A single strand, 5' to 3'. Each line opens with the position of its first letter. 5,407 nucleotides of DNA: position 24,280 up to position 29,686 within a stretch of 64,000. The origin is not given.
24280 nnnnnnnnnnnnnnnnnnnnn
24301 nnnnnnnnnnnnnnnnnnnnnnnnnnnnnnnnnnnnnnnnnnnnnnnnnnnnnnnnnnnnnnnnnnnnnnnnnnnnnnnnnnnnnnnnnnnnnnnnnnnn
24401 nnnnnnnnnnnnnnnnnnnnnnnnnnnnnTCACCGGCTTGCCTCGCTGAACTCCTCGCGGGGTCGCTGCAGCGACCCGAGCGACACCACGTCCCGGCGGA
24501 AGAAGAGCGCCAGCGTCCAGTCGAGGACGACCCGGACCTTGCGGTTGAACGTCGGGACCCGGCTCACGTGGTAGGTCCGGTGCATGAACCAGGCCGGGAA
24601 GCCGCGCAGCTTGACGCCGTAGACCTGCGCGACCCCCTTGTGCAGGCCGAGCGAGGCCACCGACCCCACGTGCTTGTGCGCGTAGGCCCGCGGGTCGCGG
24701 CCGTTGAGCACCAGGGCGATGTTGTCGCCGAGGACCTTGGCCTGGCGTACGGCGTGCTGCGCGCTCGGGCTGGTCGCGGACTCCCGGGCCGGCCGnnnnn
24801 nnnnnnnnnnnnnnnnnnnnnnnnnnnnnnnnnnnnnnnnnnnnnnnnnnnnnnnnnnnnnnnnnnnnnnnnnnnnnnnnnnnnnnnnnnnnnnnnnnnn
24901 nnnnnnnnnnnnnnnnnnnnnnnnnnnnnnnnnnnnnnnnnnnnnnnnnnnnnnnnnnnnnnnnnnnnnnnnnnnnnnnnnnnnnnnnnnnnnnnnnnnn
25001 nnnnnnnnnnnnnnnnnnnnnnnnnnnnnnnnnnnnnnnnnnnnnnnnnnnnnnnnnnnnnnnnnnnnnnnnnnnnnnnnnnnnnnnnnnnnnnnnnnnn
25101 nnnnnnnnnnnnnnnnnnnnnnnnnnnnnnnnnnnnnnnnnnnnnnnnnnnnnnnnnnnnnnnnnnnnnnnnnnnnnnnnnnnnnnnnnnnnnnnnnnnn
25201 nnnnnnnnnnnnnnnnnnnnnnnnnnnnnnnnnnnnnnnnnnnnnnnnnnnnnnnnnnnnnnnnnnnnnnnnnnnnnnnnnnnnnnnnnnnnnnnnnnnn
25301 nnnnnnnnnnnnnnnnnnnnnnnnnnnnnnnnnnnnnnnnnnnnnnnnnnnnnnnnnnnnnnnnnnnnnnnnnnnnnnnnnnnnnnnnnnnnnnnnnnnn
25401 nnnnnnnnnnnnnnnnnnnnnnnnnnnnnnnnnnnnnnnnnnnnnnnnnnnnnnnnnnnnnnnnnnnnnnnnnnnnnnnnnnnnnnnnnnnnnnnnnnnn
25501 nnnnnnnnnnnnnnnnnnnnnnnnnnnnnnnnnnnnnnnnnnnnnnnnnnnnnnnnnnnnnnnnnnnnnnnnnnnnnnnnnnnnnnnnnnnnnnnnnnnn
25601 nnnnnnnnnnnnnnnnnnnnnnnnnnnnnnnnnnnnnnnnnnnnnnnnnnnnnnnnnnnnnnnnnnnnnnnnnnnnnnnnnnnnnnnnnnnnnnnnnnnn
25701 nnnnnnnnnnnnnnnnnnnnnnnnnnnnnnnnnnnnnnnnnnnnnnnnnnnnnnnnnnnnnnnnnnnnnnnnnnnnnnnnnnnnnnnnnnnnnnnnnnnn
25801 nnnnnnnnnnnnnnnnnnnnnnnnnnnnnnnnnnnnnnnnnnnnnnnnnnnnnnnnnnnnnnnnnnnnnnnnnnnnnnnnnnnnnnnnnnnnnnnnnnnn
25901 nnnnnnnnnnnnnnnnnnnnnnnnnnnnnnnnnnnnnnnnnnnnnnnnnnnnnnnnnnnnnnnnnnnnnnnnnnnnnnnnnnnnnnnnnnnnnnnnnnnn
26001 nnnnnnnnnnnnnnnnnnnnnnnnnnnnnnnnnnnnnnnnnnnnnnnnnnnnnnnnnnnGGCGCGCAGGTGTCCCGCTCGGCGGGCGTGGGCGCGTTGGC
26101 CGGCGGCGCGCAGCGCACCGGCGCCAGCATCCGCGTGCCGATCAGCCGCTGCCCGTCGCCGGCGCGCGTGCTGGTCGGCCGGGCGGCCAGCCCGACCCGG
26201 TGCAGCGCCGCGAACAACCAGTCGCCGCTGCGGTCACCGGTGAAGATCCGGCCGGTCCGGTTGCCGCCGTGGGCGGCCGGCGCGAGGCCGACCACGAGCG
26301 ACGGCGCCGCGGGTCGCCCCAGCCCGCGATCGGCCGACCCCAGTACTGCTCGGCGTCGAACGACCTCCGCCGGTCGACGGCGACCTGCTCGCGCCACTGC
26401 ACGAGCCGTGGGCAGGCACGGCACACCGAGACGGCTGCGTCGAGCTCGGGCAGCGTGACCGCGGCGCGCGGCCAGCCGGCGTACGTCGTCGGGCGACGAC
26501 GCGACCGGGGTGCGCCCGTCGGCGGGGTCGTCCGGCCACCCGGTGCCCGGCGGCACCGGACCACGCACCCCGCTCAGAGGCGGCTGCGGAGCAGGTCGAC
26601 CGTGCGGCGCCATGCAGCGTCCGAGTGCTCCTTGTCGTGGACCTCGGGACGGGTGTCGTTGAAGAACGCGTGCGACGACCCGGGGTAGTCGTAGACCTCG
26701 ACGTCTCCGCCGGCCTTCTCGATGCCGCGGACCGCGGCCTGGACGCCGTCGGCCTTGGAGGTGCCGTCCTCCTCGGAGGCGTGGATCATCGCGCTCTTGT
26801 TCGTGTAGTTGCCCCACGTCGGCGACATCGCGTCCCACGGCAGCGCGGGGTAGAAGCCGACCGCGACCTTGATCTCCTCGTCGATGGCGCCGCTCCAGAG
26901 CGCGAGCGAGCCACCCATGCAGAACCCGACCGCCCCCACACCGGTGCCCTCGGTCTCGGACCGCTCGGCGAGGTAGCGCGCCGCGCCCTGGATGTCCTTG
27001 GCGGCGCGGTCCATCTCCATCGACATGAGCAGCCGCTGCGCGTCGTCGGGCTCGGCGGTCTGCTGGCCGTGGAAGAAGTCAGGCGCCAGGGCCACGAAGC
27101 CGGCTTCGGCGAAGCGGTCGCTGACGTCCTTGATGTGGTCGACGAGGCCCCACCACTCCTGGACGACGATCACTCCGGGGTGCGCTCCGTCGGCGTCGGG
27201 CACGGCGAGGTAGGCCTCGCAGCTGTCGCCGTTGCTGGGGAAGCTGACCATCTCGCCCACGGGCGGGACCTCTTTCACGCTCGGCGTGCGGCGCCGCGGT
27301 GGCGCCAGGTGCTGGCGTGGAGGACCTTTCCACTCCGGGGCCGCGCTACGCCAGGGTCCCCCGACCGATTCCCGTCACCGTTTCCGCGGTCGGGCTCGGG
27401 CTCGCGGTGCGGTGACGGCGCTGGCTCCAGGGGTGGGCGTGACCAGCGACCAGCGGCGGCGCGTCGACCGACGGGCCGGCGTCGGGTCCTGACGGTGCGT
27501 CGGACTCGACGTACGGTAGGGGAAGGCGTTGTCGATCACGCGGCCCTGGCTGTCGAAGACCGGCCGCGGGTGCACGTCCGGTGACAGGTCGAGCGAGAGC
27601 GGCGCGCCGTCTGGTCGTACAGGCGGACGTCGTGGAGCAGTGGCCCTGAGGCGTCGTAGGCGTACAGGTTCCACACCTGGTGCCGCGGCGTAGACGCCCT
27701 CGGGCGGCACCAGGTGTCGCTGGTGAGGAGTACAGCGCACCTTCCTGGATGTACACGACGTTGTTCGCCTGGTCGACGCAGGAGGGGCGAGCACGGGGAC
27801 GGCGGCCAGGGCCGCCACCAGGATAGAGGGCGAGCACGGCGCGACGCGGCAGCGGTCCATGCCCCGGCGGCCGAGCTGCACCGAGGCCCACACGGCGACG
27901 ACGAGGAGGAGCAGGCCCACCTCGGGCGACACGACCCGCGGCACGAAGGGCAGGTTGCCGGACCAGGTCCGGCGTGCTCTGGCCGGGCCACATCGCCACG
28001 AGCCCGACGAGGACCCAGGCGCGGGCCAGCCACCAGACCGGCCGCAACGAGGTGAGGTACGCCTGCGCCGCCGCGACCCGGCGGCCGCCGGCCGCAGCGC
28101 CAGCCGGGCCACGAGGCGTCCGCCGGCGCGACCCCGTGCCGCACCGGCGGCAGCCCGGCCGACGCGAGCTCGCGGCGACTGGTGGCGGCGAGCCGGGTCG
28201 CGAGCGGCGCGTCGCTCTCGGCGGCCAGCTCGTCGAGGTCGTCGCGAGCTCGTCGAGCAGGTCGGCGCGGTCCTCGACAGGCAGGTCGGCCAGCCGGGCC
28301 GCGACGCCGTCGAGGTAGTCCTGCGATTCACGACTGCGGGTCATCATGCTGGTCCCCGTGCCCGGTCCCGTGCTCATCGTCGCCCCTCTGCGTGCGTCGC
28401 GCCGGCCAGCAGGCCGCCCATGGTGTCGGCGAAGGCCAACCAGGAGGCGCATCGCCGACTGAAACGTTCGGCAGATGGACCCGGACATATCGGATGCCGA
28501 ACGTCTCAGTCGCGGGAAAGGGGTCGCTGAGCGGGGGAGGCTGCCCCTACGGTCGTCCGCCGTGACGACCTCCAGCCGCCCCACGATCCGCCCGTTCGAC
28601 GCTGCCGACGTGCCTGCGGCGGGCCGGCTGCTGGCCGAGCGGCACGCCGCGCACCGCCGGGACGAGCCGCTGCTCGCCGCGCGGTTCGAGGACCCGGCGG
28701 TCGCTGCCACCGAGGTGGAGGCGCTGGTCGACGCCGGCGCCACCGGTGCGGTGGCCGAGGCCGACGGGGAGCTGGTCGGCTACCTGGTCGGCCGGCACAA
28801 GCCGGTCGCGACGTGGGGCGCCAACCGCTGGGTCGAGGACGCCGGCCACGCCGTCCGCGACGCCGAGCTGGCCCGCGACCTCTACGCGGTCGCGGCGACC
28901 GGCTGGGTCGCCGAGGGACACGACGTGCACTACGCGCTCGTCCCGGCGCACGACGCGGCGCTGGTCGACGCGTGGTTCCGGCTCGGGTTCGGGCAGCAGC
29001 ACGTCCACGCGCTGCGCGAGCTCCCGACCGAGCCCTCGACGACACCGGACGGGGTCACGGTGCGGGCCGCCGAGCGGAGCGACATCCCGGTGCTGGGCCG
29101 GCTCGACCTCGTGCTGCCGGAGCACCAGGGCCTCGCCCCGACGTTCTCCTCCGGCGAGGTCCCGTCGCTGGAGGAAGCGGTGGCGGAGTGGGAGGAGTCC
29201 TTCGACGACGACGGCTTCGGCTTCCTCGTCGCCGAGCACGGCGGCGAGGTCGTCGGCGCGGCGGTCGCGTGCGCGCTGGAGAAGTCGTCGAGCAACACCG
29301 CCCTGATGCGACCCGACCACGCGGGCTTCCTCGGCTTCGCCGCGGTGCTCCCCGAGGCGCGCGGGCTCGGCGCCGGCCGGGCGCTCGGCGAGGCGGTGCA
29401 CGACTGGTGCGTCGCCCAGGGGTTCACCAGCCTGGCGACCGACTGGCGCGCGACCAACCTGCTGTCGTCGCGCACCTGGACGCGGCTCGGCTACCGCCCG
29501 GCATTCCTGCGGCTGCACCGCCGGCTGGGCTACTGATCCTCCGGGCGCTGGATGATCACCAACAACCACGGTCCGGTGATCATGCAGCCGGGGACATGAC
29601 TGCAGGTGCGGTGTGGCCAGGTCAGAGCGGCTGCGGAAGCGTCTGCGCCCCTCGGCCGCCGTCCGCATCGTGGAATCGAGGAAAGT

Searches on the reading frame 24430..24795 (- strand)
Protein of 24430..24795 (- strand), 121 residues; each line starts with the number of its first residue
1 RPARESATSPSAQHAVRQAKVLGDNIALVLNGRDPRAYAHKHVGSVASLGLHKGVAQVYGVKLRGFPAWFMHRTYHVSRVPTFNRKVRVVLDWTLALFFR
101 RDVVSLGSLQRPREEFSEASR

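Call 43: search_protein_families(library=pfam, proteins=[window:24430-24795:-], max_evalue=0.0001)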
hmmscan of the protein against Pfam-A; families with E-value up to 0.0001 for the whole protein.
window:24430-24795:- (121 aa): 1 family
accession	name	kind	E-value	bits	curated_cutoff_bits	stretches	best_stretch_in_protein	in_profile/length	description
PF22366.1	NDH2_C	-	1.1e-06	29.2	27.7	1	42-102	1-62/62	NDH2 C-terminal domain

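Call 84: search_protein_families(library=pfam, proteins=[window:24430-24795:-], max_evalue=0.001)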
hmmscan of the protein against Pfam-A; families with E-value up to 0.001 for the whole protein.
window:24430-24795:- (121 aa): 1 family
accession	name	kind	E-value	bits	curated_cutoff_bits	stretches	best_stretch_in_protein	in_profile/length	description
PF22366.1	NDH2_C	-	1.1e-06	29.2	27.7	1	42-102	1-62/62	NDH2 C-terminal domain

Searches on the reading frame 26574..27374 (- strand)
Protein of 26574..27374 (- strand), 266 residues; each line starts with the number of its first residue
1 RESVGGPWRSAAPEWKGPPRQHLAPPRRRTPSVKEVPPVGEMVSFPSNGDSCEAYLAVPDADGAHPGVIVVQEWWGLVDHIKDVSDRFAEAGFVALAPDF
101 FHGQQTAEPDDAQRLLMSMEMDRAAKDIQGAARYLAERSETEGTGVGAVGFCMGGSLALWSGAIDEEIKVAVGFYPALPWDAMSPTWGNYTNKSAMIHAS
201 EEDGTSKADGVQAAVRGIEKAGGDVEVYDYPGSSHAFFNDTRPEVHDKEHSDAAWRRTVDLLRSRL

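Call 43: search_protein_families(library=pfam, proteins=[window:26574-27374:-], max_evalue=0.0001)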
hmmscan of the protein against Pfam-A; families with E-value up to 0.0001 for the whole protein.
window:26574-27374:- (266 aa): 1 family
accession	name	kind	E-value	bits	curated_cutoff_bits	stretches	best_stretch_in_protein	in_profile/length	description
PF01738.24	DLH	-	6.3e-45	153.9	21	1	53-264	2-215/217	Dienelactone hydrolase family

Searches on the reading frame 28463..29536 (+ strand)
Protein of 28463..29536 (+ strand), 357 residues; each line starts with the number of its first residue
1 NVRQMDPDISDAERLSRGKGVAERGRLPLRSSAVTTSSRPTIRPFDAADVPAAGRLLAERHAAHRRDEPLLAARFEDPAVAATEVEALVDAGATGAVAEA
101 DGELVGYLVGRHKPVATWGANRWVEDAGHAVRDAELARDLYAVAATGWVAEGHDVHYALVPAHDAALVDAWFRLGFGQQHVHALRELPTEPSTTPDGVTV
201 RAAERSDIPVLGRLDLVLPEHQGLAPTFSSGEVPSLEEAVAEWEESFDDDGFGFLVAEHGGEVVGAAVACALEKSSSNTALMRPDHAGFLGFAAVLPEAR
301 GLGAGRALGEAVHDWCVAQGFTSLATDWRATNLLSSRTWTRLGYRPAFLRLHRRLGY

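Call 43: search_protein_families(library=pfam, proteins=[window:28463-29536:+], max_evalue=0.0001)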
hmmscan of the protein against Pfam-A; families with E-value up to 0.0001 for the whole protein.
window:28463-29536:+ (357 aa): 3 families
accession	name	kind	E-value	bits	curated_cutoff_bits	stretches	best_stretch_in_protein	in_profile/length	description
PF00583.31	Acetyltransf_1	-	3.6e-14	53.5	20.7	1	235-344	16-116/116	Acetyltransferase (GNAT) family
PF13508.13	Acetyltransf_7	-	4.5e-08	33.8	27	1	253-345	4-83/84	Acetyltransferase (GNAT) domain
PF08445.16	FR47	-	8.9e-06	26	22.1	1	280-347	15-80/86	FR47-like protein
